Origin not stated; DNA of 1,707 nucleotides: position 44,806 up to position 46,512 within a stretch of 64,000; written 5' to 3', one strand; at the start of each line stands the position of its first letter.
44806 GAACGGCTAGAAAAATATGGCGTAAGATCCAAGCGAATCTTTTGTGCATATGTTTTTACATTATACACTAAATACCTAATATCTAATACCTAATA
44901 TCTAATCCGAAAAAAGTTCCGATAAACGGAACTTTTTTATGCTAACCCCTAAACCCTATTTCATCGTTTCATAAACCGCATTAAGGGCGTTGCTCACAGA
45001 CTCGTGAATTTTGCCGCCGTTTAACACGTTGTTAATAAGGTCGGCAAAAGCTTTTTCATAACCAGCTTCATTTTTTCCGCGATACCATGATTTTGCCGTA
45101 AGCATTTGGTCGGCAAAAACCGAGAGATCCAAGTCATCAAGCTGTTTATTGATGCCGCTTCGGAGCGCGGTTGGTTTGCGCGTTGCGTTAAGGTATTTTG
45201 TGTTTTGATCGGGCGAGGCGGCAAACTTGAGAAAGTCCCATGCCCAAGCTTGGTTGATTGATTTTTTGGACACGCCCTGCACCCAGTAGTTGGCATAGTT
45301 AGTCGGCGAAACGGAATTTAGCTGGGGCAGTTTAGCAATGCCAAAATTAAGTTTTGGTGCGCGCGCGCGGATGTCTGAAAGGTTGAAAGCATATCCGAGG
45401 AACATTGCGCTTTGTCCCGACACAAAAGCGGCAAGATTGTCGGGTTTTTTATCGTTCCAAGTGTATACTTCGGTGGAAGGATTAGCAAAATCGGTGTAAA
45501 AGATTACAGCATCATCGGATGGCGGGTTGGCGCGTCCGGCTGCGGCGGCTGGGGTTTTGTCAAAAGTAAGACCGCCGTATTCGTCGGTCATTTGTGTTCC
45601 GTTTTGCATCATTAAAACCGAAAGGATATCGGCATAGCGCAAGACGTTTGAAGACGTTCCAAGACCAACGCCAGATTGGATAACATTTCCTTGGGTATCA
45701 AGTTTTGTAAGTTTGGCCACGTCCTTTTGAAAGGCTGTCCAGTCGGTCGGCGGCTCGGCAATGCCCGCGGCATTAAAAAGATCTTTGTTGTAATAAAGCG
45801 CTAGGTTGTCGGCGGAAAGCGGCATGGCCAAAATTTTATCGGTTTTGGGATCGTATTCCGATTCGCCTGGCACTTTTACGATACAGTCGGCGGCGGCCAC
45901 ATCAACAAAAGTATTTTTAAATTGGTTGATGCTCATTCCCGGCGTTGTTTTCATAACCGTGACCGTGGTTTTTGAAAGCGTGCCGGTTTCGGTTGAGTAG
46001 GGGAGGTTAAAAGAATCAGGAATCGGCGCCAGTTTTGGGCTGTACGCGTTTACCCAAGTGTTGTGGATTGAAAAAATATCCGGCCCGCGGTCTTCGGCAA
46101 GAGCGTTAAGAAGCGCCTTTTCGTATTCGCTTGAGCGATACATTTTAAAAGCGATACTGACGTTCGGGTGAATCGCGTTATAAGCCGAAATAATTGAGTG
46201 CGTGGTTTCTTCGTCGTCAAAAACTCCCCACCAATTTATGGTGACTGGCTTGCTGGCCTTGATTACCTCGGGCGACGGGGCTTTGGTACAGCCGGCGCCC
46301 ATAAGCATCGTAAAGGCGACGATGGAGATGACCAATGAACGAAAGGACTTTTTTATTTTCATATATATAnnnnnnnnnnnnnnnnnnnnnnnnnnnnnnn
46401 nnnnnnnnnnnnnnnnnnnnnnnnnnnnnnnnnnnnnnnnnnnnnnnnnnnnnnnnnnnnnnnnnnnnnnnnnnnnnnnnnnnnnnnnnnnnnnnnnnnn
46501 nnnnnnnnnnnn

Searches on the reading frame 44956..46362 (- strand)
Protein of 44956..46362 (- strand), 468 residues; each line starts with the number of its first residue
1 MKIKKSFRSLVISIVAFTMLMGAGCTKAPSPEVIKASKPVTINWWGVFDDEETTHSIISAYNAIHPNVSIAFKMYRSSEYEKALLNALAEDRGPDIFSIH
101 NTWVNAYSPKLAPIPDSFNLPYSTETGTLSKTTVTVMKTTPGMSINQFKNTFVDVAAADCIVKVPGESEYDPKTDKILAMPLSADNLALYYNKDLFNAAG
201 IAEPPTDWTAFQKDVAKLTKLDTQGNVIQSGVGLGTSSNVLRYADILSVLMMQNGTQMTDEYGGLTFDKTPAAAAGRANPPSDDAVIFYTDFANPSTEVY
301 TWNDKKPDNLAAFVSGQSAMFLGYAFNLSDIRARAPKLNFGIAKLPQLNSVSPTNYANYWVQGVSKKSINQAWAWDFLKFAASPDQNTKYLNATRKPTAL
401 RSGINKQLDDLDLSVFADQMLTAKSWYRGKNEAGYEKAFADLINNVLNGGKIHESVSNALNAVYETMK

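Call 5: search_protein_families(library=pfam, proteins=[window:44956-46362:-], max_evalue=0.001)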
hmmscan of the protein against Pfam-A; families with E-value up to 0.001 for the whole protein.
window:44956-46362:- (468 aa): 1 family
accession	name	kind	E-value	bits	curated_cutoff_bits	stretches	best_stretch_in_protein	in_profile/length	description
PF01547.30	SBP_bac_1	-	1.1e-20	75.2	26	1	171-387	94-306/307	Bacterial extracellular solute-binding protein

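Call 51: find_related_loci(query=A4, collection=metagenome_contigs, flank=10000)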
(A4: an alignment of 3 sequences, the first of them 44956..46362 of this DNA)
Query A4 (468 aa) in metagenome_contigs; peptide patterns used: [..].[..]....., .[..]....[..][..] (x = any residue, [..] = any of these).
600 stretches matched a pattern (row limit reached: there are more); 432 encode a relative of the query (tblastn E <= 1e-3); the best 80 are kept; 80 distinct loci.
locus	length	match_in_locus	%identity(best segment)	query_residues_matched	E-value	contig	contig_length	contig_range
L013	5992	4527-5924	74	3-468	0e+0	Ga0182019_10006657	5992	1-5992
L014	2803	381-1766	60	5-468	0e+0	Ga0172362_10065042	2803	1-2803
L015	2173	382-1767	57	5-468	0e+0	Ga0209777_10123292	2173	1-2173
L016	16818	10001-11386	56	5-468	1e-178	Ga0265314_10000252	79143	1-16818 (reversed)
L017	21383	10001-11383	49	9-468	4e-157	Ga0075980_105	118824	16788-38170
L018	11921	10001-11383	49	9-468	4e-157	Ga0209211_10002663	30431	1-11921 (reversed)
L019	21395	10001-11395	49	1-467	1e-151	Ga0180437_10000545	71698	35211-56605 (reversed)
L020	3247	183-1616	50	2-467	1e-158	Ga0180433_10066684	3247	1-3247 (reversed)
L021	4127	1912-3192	51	22-449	8e-153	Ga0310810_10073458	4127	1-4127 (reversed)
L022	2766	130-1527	49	1-468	4e-155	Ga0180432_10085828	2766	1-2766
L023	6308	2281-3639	48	1-449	8e-144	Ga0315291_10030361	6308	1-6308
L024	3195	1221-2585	50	7-468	2e-149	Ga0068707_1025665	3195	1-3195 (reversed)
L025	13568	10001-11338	46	4-449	3e-141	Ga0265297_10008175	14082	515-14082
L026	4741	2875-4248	49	1-467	8e-143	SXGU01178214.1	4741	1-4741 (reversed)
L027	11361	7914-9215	49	14-452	1e-139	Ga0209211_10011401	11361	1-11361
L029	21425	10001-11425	46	2-468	5e-138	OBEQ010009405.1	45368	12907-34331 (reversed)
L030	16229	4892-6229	47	22-467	4e-137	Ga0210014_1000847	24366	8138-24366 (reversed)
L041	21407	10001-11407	45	8-468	6e-132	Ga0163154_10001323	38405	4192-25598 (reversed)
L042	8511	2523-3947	46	1-467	5e-132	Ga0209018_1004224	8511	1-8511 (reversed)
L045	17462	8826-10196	45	6-467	2e-130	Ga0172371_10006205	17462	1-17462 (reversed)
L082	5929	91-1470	40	11-468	5e-121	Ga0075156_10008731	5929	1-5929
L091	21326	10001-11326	41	7-445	5e-116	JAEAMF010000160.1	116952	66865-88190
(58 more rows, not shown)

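Call 55: search_protein_families(library=pfam, proteins=[L030:608-3265:+, L030:3266-4789:+, L030:6824-7501:+, L030:7582-8640:+, L016:757-1950:+, L045:11287-11868:+, L045:11858-12256:+, L045:13052-14659:-, L029:5357-8410:+, L042:6765-8402:+], max_evalue=0.001)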
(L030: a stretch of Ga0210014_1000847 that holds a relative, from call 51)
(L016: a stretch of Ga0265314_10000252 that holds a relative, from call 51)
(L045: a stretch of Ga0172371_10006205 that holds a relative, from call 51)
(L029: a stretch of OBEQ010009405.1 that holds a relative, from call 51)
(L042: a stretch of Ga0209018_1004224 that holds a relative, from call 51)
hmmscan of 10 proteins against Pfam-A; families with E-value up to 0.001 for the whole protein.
L030:608-3265:+ (885 aa): 8 families
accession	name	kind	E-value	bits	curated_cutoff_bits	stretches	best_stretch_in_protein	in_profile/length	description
PF02463.25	SMC_N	-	1.4e-60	204.9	40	1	4-869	1-219/220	RecF/RecN/SMC N terminal domain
PF13304.12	AAA_21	-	3.3e-13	50.8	27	2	474-848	68-299/304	AAA domain, putative AbiEii toxin, Type IV TA system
PF13476.12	AAA_23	-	6.9e-12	46.9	27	1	7-320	1-201/201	AAA domain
PF13175.12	AAA_15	-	6.3e-10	39.6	32.1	1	3-386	1-278/374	AAA ATPase domain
PF08614.16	ATG16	-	0.00031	21.4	33.7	1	485-603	29-148/200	Autophagy protein 16 (ATG16)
PF13555.12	AAA_29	-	0.00036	20.7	27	1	31-56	20-45/61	P-loop containing region of AAA domain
PF13191.12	AAA_16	-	0.0004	21.4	32.6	0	694-845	54-167/167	AAA ATPase domain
PF13401.12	AAA_22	-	0.00046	21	27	0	799-848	84-124/130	AAA domain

L030:3266-4789:+ (507 aa): 9 families
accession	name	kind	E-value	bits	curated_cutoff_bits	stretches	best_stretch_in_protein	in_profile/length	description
PF01078.27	Mg_chelatase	-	1.7e-92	309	20.3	1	194-400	1-206/207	Magnesium chelatase, subunit ChlI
PF13541.12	ChlI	-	3.5e-44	150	27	1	22-145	1-121/121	Subunit ChlI of Mg-chelatase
PF13335.12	Mg_chelatase_C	-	1.3e-30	106.2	26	1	408-503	2-94/94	Magnesium chelatase, subunit ChlI C-terminal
PF05362.19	Lon_C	-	8.3e-09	35.7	21.1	1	42-165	72-197/205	Lon protease (S16) C-terminal proteolytic domain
PF07728.20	AAA_5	-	2.2e-08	34.6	22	1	217-354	1-125/139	AAA domain (dynein-related subfamily)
PF00493.29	MCM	-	1.1e-07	31.7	23.3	1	292-357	113-178/224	MCM P-loop domain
PF00158.32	Sigma54_activat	-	1.2e-07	32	20.2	1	203-351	10-142/168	Sigma-54 interaction domain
PF05496.18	RuvB_N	-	0.00011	22.5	27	0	198-235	9-53/159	Holliday junction DNA helicase RuvB P-loop domain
PF00004.35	AAA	-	0.00042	21.2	21.2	0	218-235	1-18/131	ATPase family associated with various cellular activities (AAA)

L030:6824-7501:+ (225 aa): 3 families
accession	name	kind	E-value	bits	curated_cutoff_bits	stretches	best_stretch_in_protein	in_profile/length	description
PF13413.12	HTH_25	-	2.5e-17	62.9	24.6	1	20-80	1-61/62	Helix-turn-helix domain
PF09136.16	Glucodextran_B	-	4.1e-13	49.5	27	1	145-224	1-82/83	Glucodextranase, domain B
PF12844.13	HTH_19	-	0.0002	21.6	30.2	1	19-81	2-58/64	Helix-turn-helix domain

L030:7582-8640:+ (352 aa): 8 families
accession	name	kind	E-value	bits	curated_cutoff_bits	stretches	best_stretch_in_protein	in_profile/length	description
PF00154.27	RecA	-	1.1e-133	445.1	27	1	29-287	4-262/262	recA bacterial DNA recombination protein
PF21096.2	RecA_C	-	5.2e-16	59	27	1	290-345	1-56/57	RecA C-terminal domain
PF08423.17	Rad51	-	6.1e-08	32.7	22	1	57-249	7-215/244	Rad51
PF02283.22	CobU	-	7.3e-06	26.1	27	1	82-216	3-128/168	Cobinamide kinase / cobinamide phosphate guanyltransferase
PF01637.24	ATPase_2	-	7.4e-06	26.4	33.2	1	78-211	21-117/225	ATPase domain predominantly from Archaea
PF06745.19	ATPase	-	9.2e-06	25.6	26.6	1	58-215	1-166/231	KaiC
PF00004.35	AAA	-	0.0005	21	21.2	0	82-192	3-92/131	ATPase family associated with various cellular activities (AAA)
PF13481.12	AAA_25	-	0.00096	19.3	27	0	74-102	30-58/195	AAA domain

L016:757-1950:+ (397 aa): 1 family
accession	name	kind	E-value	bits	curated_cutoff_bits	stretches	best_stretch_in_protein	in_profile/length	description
PF04932.20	Wzy_C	-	1.5e-17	64.2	31.7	1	205-339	2-148/149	O-Antigen ligase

L045:11287-11868:+ (193 aa): 6 families
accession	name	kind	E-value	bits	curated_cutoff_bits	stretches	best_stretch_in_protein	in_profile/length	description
PF13847.12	Methyltransf_31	-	2.4e-10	40.7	27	1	32-145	2-113/145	Methyltransferase domain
PF08241.18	Methyltransf_11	-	2.8e-09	37.9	21.2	1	39-141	2-95/95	Methyltransferase domain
PF13649.12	Methyltransf_25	-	6.2e-09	36.9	27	1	37-137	1-97/97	Methyltransferase domain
PF01209.24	Ubie_methyltran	-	2.2e-08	34.2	20.1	1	29-150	43-160/233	ubiE/COQ5 methyltransferase family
PF08242.18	Methyltransf_12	-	4.5e-06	27.7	30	1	39-138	2-97/98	Methyltransferase domain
PF01269.23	Fibrillarin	-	0.00019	21.1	27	1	22-186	60-216/227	Fibrillarin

L045:11858-12256:+ (132 aa): 0 families

L045:13052-14659:- (535 aa): 0 families

L029:5357-8410:+ (1017 aa): 8 families
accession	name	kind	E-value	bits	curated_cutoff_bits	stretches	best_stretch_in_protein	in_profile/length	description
PF13603.12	tRNA-synt_1_2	-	2.2e-54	184.2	25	1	230-382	2-143/185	Leucyl-tRNA synthetase, editing domain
PF00133.28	tRNA-synt_1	-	2.8e-45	155.3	22.7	3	17-226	1-218/414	tRNA synthetases class I (I, L, M and V)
PF09334.17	tRNA-synt_1g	-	3.4e-22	79.2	20.1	1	49-190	7-144/391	tRNA synthetases class I (M)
PF08264.19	Anticodon_1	-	4.2e-15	56.3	25.1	1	864-980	4-144/148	Anticodon-binding domain of tRNA ligase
PF06821.19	Ser_hydrolase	-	5.3e-12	46.4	22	1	452-556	2-95/172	Serine hydrolase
PF12697.13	Abhydrolase_6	-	4.4e-08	34.5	26.3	1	452-573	2-122/217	Alpha/beta hydrolase family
PF00561.26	Abhydrolase_1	-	5.5e-07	29.9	25.8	1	452-550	4-109/245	alpha/beta hydrolase fold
PF12146.15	Hydrolase_4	-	4e-05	23.5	27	0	512-552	79-121/239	Serine aminopeptidase, S33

L042:6765-8402:+ (545 aa): 0 families

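Call 56: search_solved_structures(query=window:44956-46362:-, max_evalue=0.001)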
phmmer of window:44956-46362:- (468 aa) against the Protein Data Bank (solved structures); distinct sequences matched with E-value up to 0.001: 24.
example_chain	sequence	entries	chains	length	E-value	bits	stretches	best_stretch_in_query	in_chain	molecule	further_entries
4qrz_A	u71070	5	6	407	2.2e-09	39.8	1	172-450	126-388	ABC-TYPE SUGAR TRANSPORTER | ABC transporter, substrate binding protein (Sugar)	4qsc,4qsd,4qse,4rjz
1eu8_A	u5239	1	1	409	3.8e-09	39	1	171-383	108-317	TREHALOSE/MALTOSE BINDING PROTEIN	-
4rk2_A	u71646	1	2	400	1.5e-08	37.1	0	175-217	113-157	Putative sugar ABC transporter, substrate-binding protein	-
8art_A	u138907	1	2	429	1.8e-08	36.8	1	167-218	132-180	Putative secreted maltose-binding protein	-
7nbz_A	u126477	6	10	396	2.1e-08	36.5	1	154-399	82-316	Sulfoquinovosyl binding protein | Sulfoquinovosyl glycerol-binding protein SmoF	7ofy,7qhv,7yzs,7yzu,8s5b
4r9f_A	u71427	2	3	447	8.1e-08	34.7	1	175-386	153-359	MBP1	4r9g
6x84_A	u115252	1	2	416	1.4e-07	33.9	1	147-390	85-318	sn-glycerol-3-phosphate-binding periplasmic protein UgpB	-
5ci5_A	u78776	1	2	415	2e-07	33.4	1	180-404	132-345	Extracellular solute-binding protein family 1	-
4aq4_A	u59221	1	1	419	9e-07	31.2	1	148-390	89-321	SN-GLYCEROL-3-PHOSPHATE-BINDING PERIPLASMIC PROTEIN UGPB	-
3uor_A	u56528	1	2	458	1.7e-06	30.3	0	40-107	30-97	ABC transporter sugar binding protein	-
2hq0_A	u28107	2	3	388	7.8e-06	28.1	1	151-468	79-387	Sugar ABC transporter, sugar-binding protein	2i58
2heu_A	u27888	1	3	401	8.7e-06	28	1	151-468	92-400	Sugar ABC transporter, sugar-binding protein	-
2hfb_A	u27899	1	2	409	9.6e-06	27.8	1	151-468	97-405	Sugar ABC transporter, sugar-binding protein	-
6pql_A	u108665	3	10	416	1e-05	27.7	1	151-468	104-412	ABC transporter sugar-binding protein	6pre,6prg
6dtq_A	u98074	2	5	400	3e-05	26.2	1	175-399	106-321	maltose-binding protein MalE3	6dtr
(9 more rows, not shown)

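Call 57: search_protein_families(library=ncbifam, proteins=[window:44956-46362:-], max_evalue=0.01)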
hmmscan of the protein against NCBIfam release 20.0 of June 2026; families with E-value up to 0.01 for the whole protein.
window:44956-46362:- (468 aa): 4 families
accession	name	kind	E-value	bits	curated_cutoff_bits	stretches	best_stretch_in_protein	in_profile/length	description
NF008211.0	PRK10974.1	equivalog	3.9e-10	38.9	411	1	147-393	109-345/439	sn-glycerol-3-phosphate ABC transporter substrate-binding protein UgpB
NF007011.0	PRK09474.1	equivalog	1.4e-06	27.4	291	1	311-392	241-320/396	maltose/maltodextrin ABC transporter substrate-binding protein MalE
TIGR03850.1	bind_CPR_0540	equivalog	0.00032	19.5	299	0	173-211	147-184/437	carbohydrate ABC transporter substrate-binding protein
NF053763.1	ABCarbgalBndGanS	equivalog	0.0047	15.7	700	0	175-218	136-179/420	galactooligosaccharide ABC transporter substrate-binding protein GanS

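Call 68: find_homologous_proteins(query=window:44956-46362:-, max_evalue=1e-40)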
Query window:44956-46362:- (468 aa): 3557 proteins with E <= 1e-40 among 8000 candidates; the best 120 are listed.
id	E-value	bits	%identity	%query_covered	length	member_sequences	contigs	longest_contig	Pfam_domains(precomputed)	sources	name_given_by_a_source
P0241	0.0e+0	1037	100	98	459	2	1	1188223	PF13416.12,PF01547.31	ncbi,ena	-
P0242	4.7e-263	891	84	100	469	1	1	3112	PF01547.31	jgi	jgi:ABC-type glycerol-3-phosphate transport system substrate-binding protein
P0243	1.2e-258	876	82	100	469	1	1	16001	PF13416.12,PF01547.31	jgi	jgi:multiple sugar transport system substrate-binding protein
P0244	2.6e-257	872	81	100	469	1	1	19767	PF01547.31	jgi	jgi:multiple sugar transport system substrate-binding protein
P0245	1.4e-233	794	74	100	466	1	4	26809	PF01547.31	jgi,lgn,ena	jgi:multiple sugar transport system substrate-binding protein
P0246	1.7e-193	662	60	99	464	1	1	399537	PF13416.12,PF01547.31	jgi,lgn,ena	-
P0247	1.5e-182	625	59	99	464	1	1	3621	PF01547.31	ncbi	-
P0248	2.8e-180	618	60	96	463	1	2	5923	PF01547.31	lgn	-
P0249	3.6e-180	618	59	99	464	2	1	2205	PF01547.31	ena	-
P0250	6.6e-178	610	58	99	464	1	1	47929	PF01547.31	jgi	jgi:ABC-type glycerol-3-phosphate transport system substrate-binding protein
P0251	2.7e-177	608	59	95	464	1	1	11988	PF13416.12,PF01547.31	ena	-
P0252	4.1e-177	608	57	99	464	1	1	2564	PF01547.31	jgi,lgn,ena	-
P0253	4.6e-177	607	60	96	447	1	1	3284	PF13416.12,PF01547.31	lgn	-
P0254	3.5e-176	604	57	100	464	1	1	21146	PF13416.12,PF01547.31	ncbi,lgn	-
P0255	6.4e-176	604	58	99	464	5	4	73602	PF13416.12,PF01547.31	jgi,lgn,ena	-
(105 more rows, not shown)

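Call 70: find_encoding_contigs(protein=P0246, flank=10000, max_places=2)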
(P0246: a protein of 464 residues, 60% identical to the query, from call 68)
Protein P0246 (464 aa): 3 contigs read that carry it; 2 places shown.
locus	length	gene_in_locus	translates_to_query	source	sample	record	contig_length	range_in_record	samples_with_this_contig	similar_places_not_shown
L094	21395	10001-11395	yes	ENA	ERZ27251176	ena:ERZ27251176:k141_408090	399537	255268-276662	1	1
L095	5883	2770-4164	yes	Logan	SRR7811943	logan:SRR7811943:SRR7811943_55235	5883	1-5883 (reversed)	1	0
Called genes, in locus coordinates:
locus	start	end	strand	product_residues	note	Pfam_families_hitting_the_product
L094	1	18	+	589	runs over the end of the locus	PF14716:HHH_8, PF14520:HHH_5 (faint), PF14792:DNA_pol_B_palm (faint), PF14791:DNA_pol_B_thumb, PF02811:PHP (weak)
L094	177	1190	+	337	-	PF05496:RuvB_N, PF13191:AAA_16 (faint), PF00004:AAA, PF07728:AAA_5 (weak), PF17864:AAA_lid_4, PF05491:WHD_RuvB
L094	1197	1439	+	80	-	-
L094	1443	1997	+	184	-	-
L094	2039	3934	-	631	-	-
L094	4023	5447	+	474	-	PF01943:Polysacc_synt, PF13440:Polysacc_synt_3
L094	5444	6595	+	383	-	PF04932:Wzy_C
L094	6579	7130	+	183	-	-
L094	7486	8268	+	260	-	-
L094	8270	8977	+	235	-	PF02683:DsbD_TM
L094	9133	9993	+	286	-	PF00483:NTP_transferase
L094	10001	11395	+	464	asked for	PF01547:SBP_bac_1, PF13416:SBP_bac_8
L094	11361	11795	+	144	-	PF18895:T4SS_pilin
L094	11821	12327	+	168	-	PF04956:TrbC (weak), PF18895:T4SS_pilin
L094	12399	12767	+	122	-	PF18895:T4SS_pilin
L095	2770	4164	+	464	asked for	PF01547:SBP_bac_1, PF13416:SBP_bac_8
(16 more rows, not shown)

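Call 76: search_protein_families(library=pfam, alignment_id=A5, max_evalue=0.00001)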
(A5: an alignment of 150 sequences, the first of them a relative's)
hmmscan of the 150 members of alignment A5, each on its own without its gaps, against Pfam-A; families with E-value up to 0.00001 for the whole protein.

A. member 1, L013:1320-2678:+ (452 aa): 0 families

B. families by the number of members that match (of 150 scanned): 92 families (the first 25 are shown)
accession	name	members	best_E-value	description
PF01078.27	Mg_chelatase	14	1.1e-95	Magnesium chelatase, subunit ChlI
PF13335.12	Mg_chelatase_C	14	5.2e-33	Magnesium chelatase, subunit ChlI C-terminal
PF13413.12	HTH_25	14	3.2e-21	Helix-turn-helix domain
PF09136.16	Glucodextran_B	14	1.8e-13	Glucodextranase, domain B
PF13541.12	ChlI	13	2.7e-46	Subunit ChlI of Mg-chelatase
PF07728.20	AAA_5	13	1e-09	AAA domain (dynein-related subfamily)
PF00493.29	MCM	11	2e-09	MCM P-loop domain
PF05362.19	Lon_C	9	2.2e-10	Lon protease (S16) C-terminal proteolytic domain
PF00158.32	Sigma54_activat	9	8e-08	Sigma-54 interaction domain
PF13847.12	Methyltransf_31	8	1.4e-16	Methyltransferase domain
PF08241.18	Methyltransf_11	8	4.6e-14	Methyltransferase domain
PF01209.24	Ubie_methyltran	8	5.7e-13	ubiE/COQ5 methyltransferase family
PF13649.12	Methyltransf_25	8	1.7e-12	Methyltransferase domain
PF12844.13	HTH_19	8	9.5e-10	Helix-turn-helix domain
PF08242.18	Methyltransf_12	7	9.2e-10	Methyltransferase domain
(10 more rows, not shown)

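Call 77: find_encoding_contigs(protein=P0243, flank=10000, max_places=2)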
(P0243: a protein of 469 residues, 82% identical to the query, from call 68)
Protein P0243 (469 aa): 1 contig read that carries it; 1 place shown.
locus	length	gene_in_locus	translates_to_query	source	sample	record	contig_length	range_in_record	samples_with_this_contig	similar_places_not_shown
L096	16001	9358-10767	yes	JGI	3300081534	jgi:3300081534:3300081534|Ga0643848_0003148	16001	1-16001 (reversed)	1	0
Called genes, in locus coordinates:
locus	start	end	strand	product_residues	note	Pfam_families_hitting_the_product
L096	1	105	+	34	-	?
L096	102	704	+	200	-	PF02834:LigT_PEase (faint)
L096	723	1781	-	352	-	PF00391:PEP-utilizers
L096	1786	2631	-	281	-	PF00300:His_Phos_1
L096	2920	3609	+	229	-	PF01027:Bax1-I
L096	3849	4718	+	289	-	-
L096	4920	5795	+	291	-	PF17338:GP88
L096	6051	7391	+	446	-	-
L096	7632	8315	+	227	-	-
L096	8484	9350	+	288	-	PF00483:NTP_transferase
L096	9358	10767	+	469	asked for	PF13416:SBP_bac_8, PF01547:SBP_bac_1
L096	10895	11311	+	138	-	PF18895:T4SS_pilin (weak)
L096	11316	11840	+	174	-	PF18895:T4SS_pilin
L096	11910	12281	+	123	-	PF18895:T4SS_pilin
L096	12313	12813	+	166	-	PF18895:T4SS_pilin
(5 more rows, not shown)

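Call 78: find_encoding_contigs(protein=P0244, flank=10000, max_places=2)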
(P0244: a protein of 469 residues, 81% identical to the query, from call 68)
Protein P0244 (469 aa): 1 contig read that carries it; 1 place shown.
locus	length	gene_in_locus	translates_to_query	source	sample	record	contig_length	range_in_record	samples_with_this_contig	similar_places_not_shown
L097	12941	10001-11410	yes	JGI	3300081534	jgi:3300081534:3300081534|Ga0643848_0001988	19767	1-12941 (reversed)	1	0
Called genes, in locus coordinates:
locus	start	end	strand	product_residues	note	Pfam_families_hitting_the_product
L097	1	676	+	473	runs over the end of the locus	PF01943:Polysacc_synt, PF13440:Polysacc_synt_3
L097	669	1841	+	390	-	PF04932:Wzy_C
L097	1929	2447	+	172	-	-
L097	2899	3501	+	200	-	-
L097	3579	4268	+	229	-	PF01027:Bax1-I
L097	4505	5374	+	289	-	-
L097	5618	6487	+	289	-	PF17338:GP88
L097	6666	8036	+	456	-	-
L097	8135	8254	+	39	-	-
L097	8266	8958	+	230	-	-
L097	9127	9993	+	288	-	PF00483:NTP_transferase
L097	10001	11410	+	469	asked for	PF01547:SBP_bac_1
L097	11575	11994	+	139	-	PF18895:T4SS_pilin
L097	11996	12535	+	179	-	PF04956:TrbC (weak), PF18895:T4SS_pilin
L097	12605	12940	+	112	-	?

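Call 86: search_protein_families(library=pfam, proteins=[L023:4356-5864:+, L091:12180-13409:+, L017:11422-12621:+, L041:12644-13672:+, L029:11379-12380:+, L082:2364-3341:+, L019:11365-12315:+, L022:1531-2463:+], max_evalue=0.01)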
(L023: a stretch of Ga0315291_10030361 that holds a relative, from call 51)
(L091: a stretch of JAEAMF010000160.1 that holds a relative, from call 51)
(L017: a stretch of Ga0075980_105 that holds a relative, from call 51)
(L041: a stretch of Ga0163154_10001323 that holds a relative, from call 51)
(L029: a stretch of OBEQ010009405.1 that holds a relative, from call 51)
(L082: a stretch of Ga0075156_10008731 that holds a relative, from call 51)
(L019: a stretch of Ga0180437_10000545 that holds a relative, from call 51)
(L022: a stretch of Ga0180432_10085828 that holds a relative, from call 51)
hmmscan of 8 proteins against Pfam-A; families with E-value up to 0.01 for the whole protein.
L023:4356-5864:+ (502 aa): 1 family
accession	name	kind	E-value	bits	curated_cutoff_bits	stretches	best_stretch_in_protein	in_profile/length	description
PF18895.5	T4SS_pilin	-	5.5e-07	30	26.6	1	440-491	19-69/71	Type IV secretion system pilin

L091:12180-13409:+ (409 aa): 1 family
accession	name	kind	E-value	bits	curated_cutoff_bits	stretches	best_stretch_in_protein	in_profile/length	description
PF18895.5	T4SS_pilin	-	2.7e-12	47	26.6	1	220-286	3-68/71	Type IV secretion system pilin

L017:11422-12621:+ (399 aa): 3 families
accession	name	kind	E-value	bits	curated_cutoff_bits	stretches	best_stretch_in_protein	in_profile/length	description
PF04480.18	DUF559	-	1.4e-32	112.3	20.6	1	19-118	4-101/109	Protein of unknown function (DUF559)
PF18895.5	T4SS_pilin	-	9.9e-10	38.8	26.6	1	254-313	13-71/71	Type IV secretion system pilin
PF18741.7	MTES_1575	-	1.7e-05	25.2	38.2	1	46-117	12-88/96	REase_MTES_1575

L041:12644-13672:+ (342 aa): 3 families
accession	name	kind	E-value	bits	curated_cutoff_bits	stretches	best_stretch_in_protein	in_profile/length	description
PF18895.5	T4SS_pilin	-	2.2e-08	34.5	26.6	1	261-331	2-71/71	Type IV secretion system pilin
PF00711.24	Defensin_beta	-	0.00045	20.6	21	1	171-200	1-30/36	Beta defensin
PF04956.18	TrbC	-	0.0007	20.2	27.9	1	257-330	29-97/98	TrbC/VIRB2 pilin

L029:11379-12380:+ (333 aa): 2 families
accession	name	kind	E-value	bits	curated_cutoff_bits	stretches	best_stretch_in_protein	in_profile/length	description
PF18895.5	T4SS_pilin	-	5.4e-06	26.8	26.6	1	226-292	6-71/71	Type IV secretion system pilin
PF04956.18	TrbC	-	0.0018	18.8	27.9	1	214-292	27-98/98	TrbC/VIRB2 pilin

L082:2364-3341:+ (325 aa): 1 family
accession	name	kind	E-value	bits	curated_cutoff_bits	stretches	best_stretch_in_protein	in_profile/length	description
PF18895.5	T4SS_pilin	-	3.4e-09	37.1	26.6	1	250-317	2-68/71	Type IV secretion system pilin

L019:11365-12315:+ (316 aa): 1 family
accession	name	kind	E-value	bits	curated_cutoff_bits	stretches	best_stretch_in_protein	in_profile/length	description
PF18895.5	T4SS_pilin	-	2e-08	34.6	26.6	1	59-122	5-68/71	Type IV secretion system pilin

L022:1531-2463:+ (310 aa): 1 family
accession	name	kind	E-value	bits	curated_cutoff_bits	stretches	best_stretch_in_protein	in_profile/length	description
PF18895.5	T4SS_pilin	-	5.3e-10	39.7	26.6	1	51-114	5-68/71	Type IV secretion system pilin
